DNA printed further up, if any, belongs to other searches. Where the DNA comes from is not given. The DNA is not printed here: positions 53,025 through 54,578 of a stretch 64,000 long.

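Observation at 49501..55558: A loader-less halogenase-ACP-HHxxxD acyltransferase operon convergent with a sulfotransferase: candidate halogenated or sulfated lipid pathway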

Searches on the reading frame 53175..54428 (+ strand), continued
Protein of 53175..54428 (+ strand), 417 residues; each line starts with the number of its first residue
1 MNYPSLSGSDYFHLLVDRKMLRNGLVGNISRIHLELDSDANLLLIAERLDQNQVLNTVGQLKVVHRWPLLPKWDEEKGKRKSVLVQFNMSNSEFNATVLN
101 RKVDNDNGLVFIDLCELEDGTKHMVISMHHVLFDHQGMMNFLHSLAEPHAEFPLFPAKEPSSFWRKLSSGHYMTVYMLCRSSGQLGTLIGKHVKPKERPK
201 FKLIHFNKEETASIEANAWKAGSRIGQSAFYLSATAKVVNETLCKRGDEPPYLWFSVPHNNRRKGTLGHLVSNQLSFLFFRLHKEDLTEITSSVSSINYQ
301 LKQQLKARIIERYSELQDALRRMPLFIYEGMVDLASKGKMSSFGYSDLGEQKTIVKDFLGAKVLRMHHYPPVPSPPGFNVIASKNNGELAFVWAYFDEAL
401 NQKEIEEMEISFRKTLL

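Call 44: search_protein_families(library=pfam, proteins=[L030:26-3376:+, L030:4029-5393:+, L030:5422-6111:-, L030:17478-18248:+, L030:18256-19032:+, L030:19025-19753:-, L030:19754-20632:-, L026:7276-8610:+, L026:8715-9671:+, L026:10419-11579:+], max_evalue=0.001)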
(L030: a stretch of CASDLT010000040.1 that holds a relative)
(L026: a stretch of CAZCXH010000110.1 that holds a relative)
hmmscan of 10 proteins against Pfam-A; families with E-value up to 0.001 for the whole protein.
L030:26-3376:+ (1116 aa): 8 families
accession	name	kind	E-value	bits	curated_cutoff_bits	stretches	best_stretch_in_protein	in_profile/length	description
PF08447.18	PAS_3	-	1.6e-39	134.5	25.6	2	488-576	4-89/89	PAS fold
PF00072.30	Response_reg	-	2.4e-31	108.6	30.2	1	995-1107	1-110/111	Response regulator receiver domain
PF02518.31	HATPase_c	-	1.1e-26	93.8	26.4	1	714-830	1-110/111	Histidine kinase-, DNA gyrase B-, and HSP90-like ATPase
PF13426.13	PAS_9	-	3.3e-26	92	27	1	351-449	1-102/103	PAS domain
PF00512.31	HisKA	-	1.4e-18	67.1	26.9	1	602-666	1-65/66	His Kinase A (phospho-acceptor) domain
PF13188.13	PAS_8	-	1.6e-16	59.9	21.8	2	342-381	2-38/65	PAS domain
PF00989.32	PAS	-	3.3e-16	59.7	22.6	1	342-387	2-47/113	PAS fold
PF08448.16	PAS_4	-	5.2e-07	30.3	23.1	0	347-452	1-109/110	PAS fold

L030:4029-5393:+ (454 aa): 0 families

L030:5422-6111:- (229 aa): 1 family
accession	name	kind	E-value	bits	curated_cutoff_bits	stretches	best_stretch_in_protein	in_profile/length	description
PF01988.24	VIT1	-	6.3e-63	212.9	28.1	1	15-223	1-214/214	VIT family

L030:17478-18248:+ (256 aa): 1 family
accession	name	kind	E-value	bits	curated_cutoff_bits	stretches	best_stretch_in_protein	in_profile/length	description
PF00535.33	Glycos_transf_2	-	5.7e-21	75.6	23.3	1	15-167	3-159/168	Glycosyl transferase family 2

L030:18256-19032:+ (258 aa): 8 families
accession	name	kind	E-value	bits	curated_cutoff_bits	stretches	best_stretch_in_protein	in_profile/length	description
PF01209.24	Ubie_methyltran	-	1.2e-29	103.7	20.1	1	27-239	7-219/233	ubiE/COQ5 methyltransferase family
PF08241.18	Methyltransf_11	-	2.9e-20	73.2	21.2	1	75-168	1-95/95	Methyltransferase domain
PF13649.12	Methyltransf_25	-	4.4e-17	63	27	1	74-164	1-97/97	Methyltransferase domain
PF13847.12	Methyltransf_31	-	1.6e-14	54.3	27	1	69-172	2-113/145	Methyltransferase domain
PF13489.12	Methyltransf_23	-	6.8e-12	45.9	27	1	62-174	12-122/164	Methyltransferase domain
PF08242.18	Methyltransf_12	-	1.2e-10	42.5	30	1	75-166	1-98/98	Methyltransferase domain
PF02353.26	CMAS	-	0.0001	22.2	27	1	61-90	53-82/273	Mycolic acid cyclopropane synthetase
PF01135.25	PCMT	-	0.00014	22.1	20.3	1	65-111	68-114/210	Protein-L-isoaspartate(D-aspartate) O-methyltransferase (PCMT)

L030:19025-19753:- (242 aa): 5 families
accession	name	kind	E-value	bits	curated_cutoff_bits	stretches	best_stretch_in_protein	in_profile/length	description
PF13561.12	adh_short_C2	-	7.7e-53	179.9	27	1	15-241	7-235/236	Enoyl-(Acyl carrier protein) reductase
PF00106.31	adh_short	-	7.3e-51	172.9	26.6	1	6-196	2-192/195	short chain dehydrogenase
PF08659.16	KR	-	3.5e-24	86.2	22.6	1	8-165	4-161/180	KR domain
PF01370.27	Epimerase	-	3.1e-07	30.5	20.9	1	7-95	1-81/240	NAD dependent epimerase/dehydratase family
PF16363.11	GDP_Man_Dehyd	-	0.00022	21.2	27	1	8-77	1-75/332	GDP-mannose 4,6 dehydratase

L030:19754-20632:- (292 aa): 1 family
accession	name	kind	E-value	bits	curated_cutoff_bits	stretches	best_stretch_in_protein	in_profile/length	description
PF13723.12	Ketoacyl-synt_2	-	6.1e-28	98.3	25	1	54-243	10-190/223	Beta-ketoacyl synthase, N-terminal domain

L026:7276-8610:+ (444 aa): 2 families
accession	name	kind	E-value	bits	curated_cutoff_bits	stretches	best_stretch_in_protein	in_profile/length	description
PF16653.10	Sacchrp_dh_C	-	1.7e-77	261.6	31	1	126-436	1-265/265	Saccharopine dehydrogenase C-terminal domain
PF03435.24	Sacchrp_dh_NADP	-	1.5e-15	58.1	25.1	1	4-119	1-126/129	Saccharopine dehydrogenase NADP binding domain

L026:8715-9671:+ (318 aa): 4 families
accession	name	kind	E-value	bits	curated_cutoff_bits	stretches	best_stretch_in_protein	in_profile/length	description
PF02737.24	3HCDH_N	-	7.9e-66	221.8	22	1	17-196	1-179/180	3-hydroxyacyl-CoA dehydrogenase, NAD binding domain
PF00725.27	3HCDH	-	1.1e-34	119.3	22.1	1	199-295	1-97/97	3-hydroxyacyl-CoA dehydrogenase, C-terminal domain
PF01210.29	NAD_Gly3P_dh_N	-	6e-05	23.5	23.1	1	17-134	1-106/158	NAD-dependent glycerol-3-phosphate dehydrogenase N-terminus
PF03446.21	NAD_binding_2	-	8.3e-05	23.1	21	1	17-146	1-107/161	NAD binding domain of 6-phosphogluconate dehydrogenase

L026:10419-11579:+ (386 aa): 2 families
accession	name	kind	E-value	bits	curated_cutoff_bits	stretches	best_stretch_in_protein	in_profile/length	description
PF02769.27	AIRS_C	-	3.3e-10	40.8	23.1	1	178-377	1-155/156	AIR synthase related protein, C-terminal domain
PF00586.29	AIRS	-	1e-09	39.2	24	1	49-164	14-109/112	AIR synthase related protein, N-terminal domain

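Call 51: search_protein_families(library=ncbifam, proteins=[L005:8154-9620:-, L026:723-2195:-, L001:6509-8002:+, L007:16457-17692:+, L007:15140-15928:+], max_evalue=0.000001)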
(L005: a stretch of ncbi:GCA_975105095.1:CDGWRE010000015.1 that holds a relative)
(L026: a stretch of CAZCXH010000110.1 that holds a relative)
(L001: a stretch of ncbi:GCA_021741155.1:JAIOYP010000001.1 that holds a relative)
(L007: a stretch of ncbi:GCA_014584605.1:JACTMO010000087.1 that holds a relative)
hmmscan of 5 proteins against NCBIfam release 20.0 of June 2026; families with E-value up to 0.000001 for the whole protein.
L005:8154-9620:- (488 aa): 18 families
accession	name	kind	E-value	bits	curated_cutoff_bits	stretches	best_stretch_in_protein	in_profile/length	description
NF042421.1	hydcarot_desat_CrtD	equivalog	3.2e-167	556.9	500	1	1-486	1-484/487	1-hydroxycarotenoid 3,4-desaturase CrtD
TIGR02734.1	crtI_fam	subfamily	3.2e-104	349.4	238.1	1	4-487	1-490/504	phytoene desaturase family protein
NF058655.1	CrtID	equivalog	2.6e-90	303.5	640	1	4-482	1-478/478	bifunctional phytoene desaturase/3,4-desaturase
NF045637.1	carotdesatCrtDProt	equivalog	8e-83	278.6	580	1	4-485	1-482/485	1-hydroxycarotenoid 3,4-desaturase CrtD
TIGR02730.1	carot_isom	equivalog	7.4e-21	74.5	586.9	1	4-477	3-480/493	carotenoid isomerase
TIGR02733.1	desat_CrtD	equivalog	2.3e-19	69.5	549.7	2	2-54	2-54/492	C-3',4' desaturase CrtD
NF005560.0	PRK07233.1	equivalog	5.9e-18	64.9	252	1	3-50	2-49/435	hypothetical protein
NF045689.1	BCarotKetCrtO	equivalog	5.1e-12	45.1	1000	1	4-291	6-310/563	beta-carotene ketolase CrtO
TIGR03467.1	HpnE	equivalog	1.7e-11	44.1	283.05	1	4-57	1-56/430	hydroxysqualene dehydroxylase HpnE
NF005548.0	PRK07208.1-4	equivalog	3.8e-10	38.9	389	1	2-55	4-57/488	hypothetical protein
TIGR00562.1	proto_IX_ox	equivalog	9.1e-10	37.7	97.85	1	1-59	2-62/470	protoporphyrinogen oxidase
NF005547.0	PRK07208.1-3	equivalog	4.5e-09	35.6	380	1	2-53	5-56/465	hypothetical protein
TIGR02732.1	zeta_caro_desat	equivalog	1.3e-07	30.9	622.15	1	4-59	2-58/474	9,9'-di-cis-zeta-carotene desaturase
NF001933.0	PRK00711.1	subfamily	2.9e-07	29.9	383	0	4-37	3-36/429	D-amino acid dehydrogenase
NF045663.1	diclust_near_Sec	equivalog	7.8e-07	27.6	530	0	2-46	107-151/759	pyridine nucleotide-disulfide oxidoreductase/dicluster-binding protein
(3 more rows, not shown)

L026:723-2195:- (490 aa): 18 families
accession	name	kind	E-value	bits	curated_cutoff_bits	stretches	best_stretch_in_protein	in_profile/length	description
NF042421.1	hydcarot_desat_CrtD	equivalog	1.3e-168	561.5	500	1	4-488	2-484/487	1-hydroxycarotenoid 3,4-desaturase CrtD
TIGR02734.1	crtI_fam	subfamily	1.7e-104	350.3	238.1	1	7-487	2-488/504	phytoene desaturase family protein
NF058655.1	CrtID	equivalog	2.4e-89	300.4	640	1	7-484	2-478/478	bifunctional phytoene desaturase/3,4-desaturase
NF045637.1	carotdesatCrtDProt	equivalog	3e-84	283.3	580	1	7-488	2-483/485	1-hydroxycarotenoid 3,4-desaturase CrtD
TIGR02730.1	carot_isom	equivalog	2.3e-23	82.8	586.9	1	7-482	4-483/493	carotenoid isomerase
TIGR02733.1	desat_CrtD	equivalog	1.2e-17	63.8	549.7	1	5-56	3-54/492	C-3',4' desaturase CrtD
NF005560.0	PRK07233.1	equivalog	1.6e-14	53.6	252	1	6-53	3-50/435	hypothetical protein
TIGR03467.1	HpnE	equivalog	1.6e-10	40.9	283.05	1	7-56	2-53/430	hydroxysqualene dehydroxylase HpnE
NF045689.1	BCarotKetCrtO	equivalog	6.3e-10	38.2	1000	0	174-291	188-308/563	beta-carotene ketolase CrtO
TIGR02352.1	thiamin_ThiO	equivalog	6.9e-10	38.6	250.8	0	7-132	2-125/351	glycine oxidase ThiO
NF005547.0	PRK07208.1-3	equivalog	1.3e-08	34.1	380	1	3-59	4-60/465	hypothetical protein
NF005548.0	PRK07208.1-4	equivalog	2.8e-08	32.8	389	1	4-70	4-71/488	hypothetical protein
TIGR00562.1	proto_IX_ox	equivalog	4.3e-08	32.2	97.85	1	3-61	2-62/470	protoporphyrinogen oxidase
NF001933.0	PRK00711.1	subfamily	5.9e-08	32.1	383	0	215-283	185-256/429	D-amino acid dehydrogenase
TIGR01316.1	gltA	equivalog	1.1e-07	31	471.75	1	4-42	134-172/449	NADPH-dependent glutamate synthase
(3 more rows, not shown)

L001:6509-8002:+ (497 aa): 32 families (the best 25 are shown)
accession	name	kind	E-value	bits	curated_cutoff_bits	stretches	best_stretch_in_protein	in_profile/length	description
NF042421.1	hydcarot_desat_CrtD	equivalog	1.3e-161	538.4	500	1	5-490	2-485/487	1-hydroxycarotenoid 3,4-desaturase CrtD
TIGR02734.1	crtI_fam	subfamily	5.5e-104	348.6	238.1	1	8-493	2-493/504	phytoene desaturase family protein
NF058655.1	CrtID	equivalog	7.5e-89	298.7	640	1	8-485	2-478/478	bifunctional phytoene desaturase/3,4-desaturase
NF045637.1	carotdesatCrtDProt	equivalog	2.4e-79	267.1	580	1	8-487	2-481/485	1-hydroxycarotenoid 3,4-desaturase CrtD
NF005560.0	PRK07233.1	equivalog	7e-17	61.4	252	1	7-55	3-51/435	hypothetical protein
TIGR02730.1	carot_isom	equivalog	1.6e-15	56.9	586.9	1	8-477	4-477/493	carotenoid isomerase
TIGR02733.1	desat_CrtD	equivalog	2e-14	53.1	549.7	1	6-59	3-56/492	C-3',4' desaturase CrtD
TIGR03467.1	HpnE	equivalog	3.1e-12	46.6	283.05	1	8-60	2-56/430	hydroxysqualene dehydroxylase HpnE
NF001933.0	PRK00711.1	subfamily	1.1e-10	41.1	383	0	228-286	200-258/429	D-amino acid dehydrogenase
NF005548.0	PRK07208.1-4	equivalog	3.2e-10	39.2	389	1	4-70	3-70/488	hypothetical protein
TIGR02352.1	thiamin_ThiO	equivalog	8.9e-10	38.2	250.8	0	8-50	2-42/351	glycine oxidase ThiO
NF005547.0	PRK07208.1-3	equivalog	1.4e-09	37.2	380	1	2-64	2-65/465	hypothetical protein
TIGR00275.1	TIGR00275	subfamily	3.3e-09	36.1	183.8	0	7-43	1-37/401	aminoacetone oxidase family FAD-binding enzyme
NF009410.0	PRK12771.1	subfamily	6.1e-09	35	516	1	4-44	138-178/566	NAD(P)-binding protein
NF005313.0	PRK06847.1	subfamily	8.5e-09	34.8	372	0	1-37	1-37/375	hypothetical protein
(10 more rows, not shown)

L007:16457-17692:+ (411 aa): 4 families
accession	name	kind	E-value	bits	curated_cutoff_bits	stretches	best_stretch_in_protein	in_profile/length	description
NF000354.1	glycotrans_Rgt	equivalog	9.6e-31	107.3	800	1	1-401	1-396/411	rifamycin-inactivating glycosyltransferase Rgt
TIGR04516.1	glycosyl_450act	subfamily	2.8e-21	76.1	440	1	301-407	308-413/418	activator-dependent family glycosyltransferase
TIGR01426.2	MGT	subfamily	2.9e-18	66.1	260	1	296-407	280-390/393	macrolide family glycosyltransferase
NF033129.1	macro_glyco_Mgt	subfamily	2.3e-08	33.5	700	1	296-405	281-389/393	macrolide-inactivating glycosyltransferase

L007:15140-15928:+ (262 aa): 0 families

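Call 55: search_protein_families(library=pfam, alignment_id=A1, max_evalue=0.01)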
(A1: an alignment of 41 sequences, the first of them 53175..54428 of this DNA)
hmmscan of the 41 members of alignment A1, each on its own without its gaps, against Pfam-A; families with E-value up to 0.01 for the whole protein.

A. member 1, window:53175-54428:+ (417 aa): 1 family
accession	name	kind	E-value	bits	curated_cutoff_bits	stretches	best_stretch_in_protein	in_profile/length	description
PF02458.20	Transferase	-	0.0064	15.6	22.7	0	90-148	110-172/434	Transferase family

B. families by the number of members that match (of 41 scanned): 5 families
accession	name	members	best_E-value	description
PF00668.25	Condensation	14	3.5e-05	Condensation domain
PF02458.20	Transferase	3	0.0017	Transferase family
PF06974.18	WS_DGAT_C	2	0.0018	WS/DGAT C-terminal domain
PF16911.10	PapA_C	1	0.00061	Phthiocerol/phthiodiolone dimycocerosyl transferase C-terminus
PF08700.17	VPS51_Exo84_N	1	0.00099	Vps51/EXO84/COG1 N-terminal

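Call 72: search_protein_representatives(alignment_id=A1)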
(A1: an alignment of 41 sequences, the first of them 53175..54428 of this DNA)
Query: 41 sequences, 420 profile positions. Proteins with E-value up to 0.001 (for the whole library): 982; up to 1e-10: 674; up to 1e-30: 416. The best 150 are listed.
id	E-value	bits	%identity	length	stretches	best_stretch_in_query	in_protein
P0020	1.2e-176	604.0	-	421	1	1-418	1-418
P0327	4.4e-156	536.2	-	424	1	2-417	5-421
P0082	1.9e-152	524.3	-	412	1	2-412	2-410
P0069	1.0e-150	518.5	-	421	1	3-416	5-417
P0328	3.8e-142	490.3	-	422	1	3-417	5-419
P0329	1.1e-137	475.6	-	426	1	3-417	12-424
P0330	7.3e-133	459.7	-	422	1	3-418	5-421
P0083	1.4e-127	442.4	-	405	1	20-419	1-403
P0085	6.4e-127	440.2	-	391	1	3-394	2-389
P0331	7.1e-120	417.0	-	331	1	91-417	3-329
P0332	1.6e-117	409.2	-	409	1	20-416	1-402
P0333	4.4e-114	397.9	-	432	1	5-417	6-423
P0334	6.4e-112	390.8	-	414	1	1-418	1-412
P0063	4.3e-111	388.0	-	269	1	154-419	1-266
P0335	3.3e-107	375.2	-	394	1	35-418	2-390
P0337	2.9e-104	365.5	-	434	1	5-417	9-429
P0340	6.9e-100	351.1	-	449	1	5-417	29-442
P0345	2.3e-95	336.2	-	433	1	3-417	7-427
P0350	1.1e-90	320.8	-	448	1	3-418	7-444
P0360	3.1e-86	306.1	-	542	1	5-418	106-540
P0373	5.2e-82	292.2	-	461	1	5-417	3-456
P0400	7.6e-77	275.2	-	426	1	4-417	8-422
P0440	4.9e-69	249.5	-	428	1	5-416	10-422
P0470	2.2e-63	230.9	-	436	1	4-417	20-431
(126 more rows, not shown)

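Call 73: list_cluster_members(proteins=[P0333, P0337, P0340, P0345, P0350, P0360, P0373, P0400, P0440, P0470])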
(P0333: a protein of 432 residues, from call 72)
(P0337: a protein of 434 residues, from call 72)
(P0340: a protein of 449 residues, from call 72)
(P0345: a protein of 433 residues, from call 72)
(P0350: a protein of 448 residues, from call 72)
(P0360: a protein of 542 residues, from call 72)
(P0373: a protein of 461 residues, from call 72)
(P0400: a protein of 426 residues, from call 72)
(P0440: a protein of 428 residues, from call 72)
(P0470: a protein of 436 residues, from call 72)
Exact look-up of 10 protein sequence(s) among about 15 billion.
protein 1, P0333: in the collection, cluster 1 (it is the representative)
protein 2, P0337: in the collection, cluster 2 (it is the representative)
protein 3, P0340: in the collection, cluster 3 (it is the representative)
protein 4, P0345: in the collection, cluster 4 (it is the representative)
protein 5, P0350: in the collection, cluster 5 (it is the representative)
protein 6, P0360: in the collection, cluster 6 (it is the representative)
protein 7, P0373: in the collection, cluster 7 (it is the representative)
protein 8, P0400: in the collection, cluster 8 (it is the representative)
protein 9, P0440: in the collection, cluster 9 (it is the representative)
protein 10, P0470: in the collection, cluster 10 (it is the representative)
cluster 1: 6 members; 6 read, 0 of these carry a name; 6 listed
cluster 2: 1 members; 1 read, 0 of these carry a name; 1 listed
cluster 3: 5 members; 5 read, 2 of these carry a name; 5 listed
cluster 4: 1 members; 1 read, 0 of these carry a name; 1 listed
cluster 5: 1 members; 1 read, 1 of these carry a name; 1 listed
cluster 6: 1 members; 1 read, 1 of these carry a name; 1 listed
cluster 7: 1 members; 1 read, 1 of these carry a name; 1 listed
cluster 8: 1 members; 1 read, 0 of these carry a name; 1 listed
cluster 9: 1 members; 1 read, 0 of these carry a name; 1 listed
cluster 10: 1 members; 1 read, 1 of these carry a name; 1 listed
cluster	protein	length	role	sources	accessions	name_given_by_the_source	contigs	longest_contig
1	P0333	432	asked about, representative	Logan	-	-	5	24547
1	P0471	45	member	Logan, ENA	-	-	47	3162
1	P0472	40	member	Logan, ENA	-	-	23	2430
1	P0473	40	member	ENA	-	-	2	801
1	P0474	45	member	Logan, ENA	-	-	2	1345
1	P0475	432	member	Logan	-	-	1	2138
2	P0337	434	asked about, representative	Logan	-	-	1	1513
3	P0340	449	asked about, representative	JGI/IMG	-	-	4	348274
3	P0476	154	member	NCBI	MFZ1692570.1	MAG: hypothetical protein WAT74_05145, partial [Flavobacteriales bacterium]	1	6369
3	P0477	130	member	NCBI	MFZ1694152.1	MAG: hypothetical protein WAT74_13215, partial [Flavobacteriales bacterium]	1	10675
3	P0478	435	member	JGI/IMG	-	-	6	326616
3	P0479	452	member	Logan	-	-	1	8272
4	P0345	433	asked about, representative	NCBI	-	-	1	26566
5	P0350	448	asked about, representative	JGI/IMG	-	NRPS condensation-like uncharacterized protein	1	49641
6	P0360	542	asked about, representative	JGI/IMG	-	acyl carrier protein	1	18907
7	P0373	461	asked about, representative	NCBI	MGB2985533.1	MAG: hypothetical protein WBE26_06580 [Phycisphaerae bacterium]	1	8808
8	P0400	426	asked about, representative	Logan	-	-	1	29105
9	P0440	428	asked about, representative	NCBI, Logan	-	-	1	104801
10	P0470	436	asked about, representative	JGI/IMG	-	hypothetical protein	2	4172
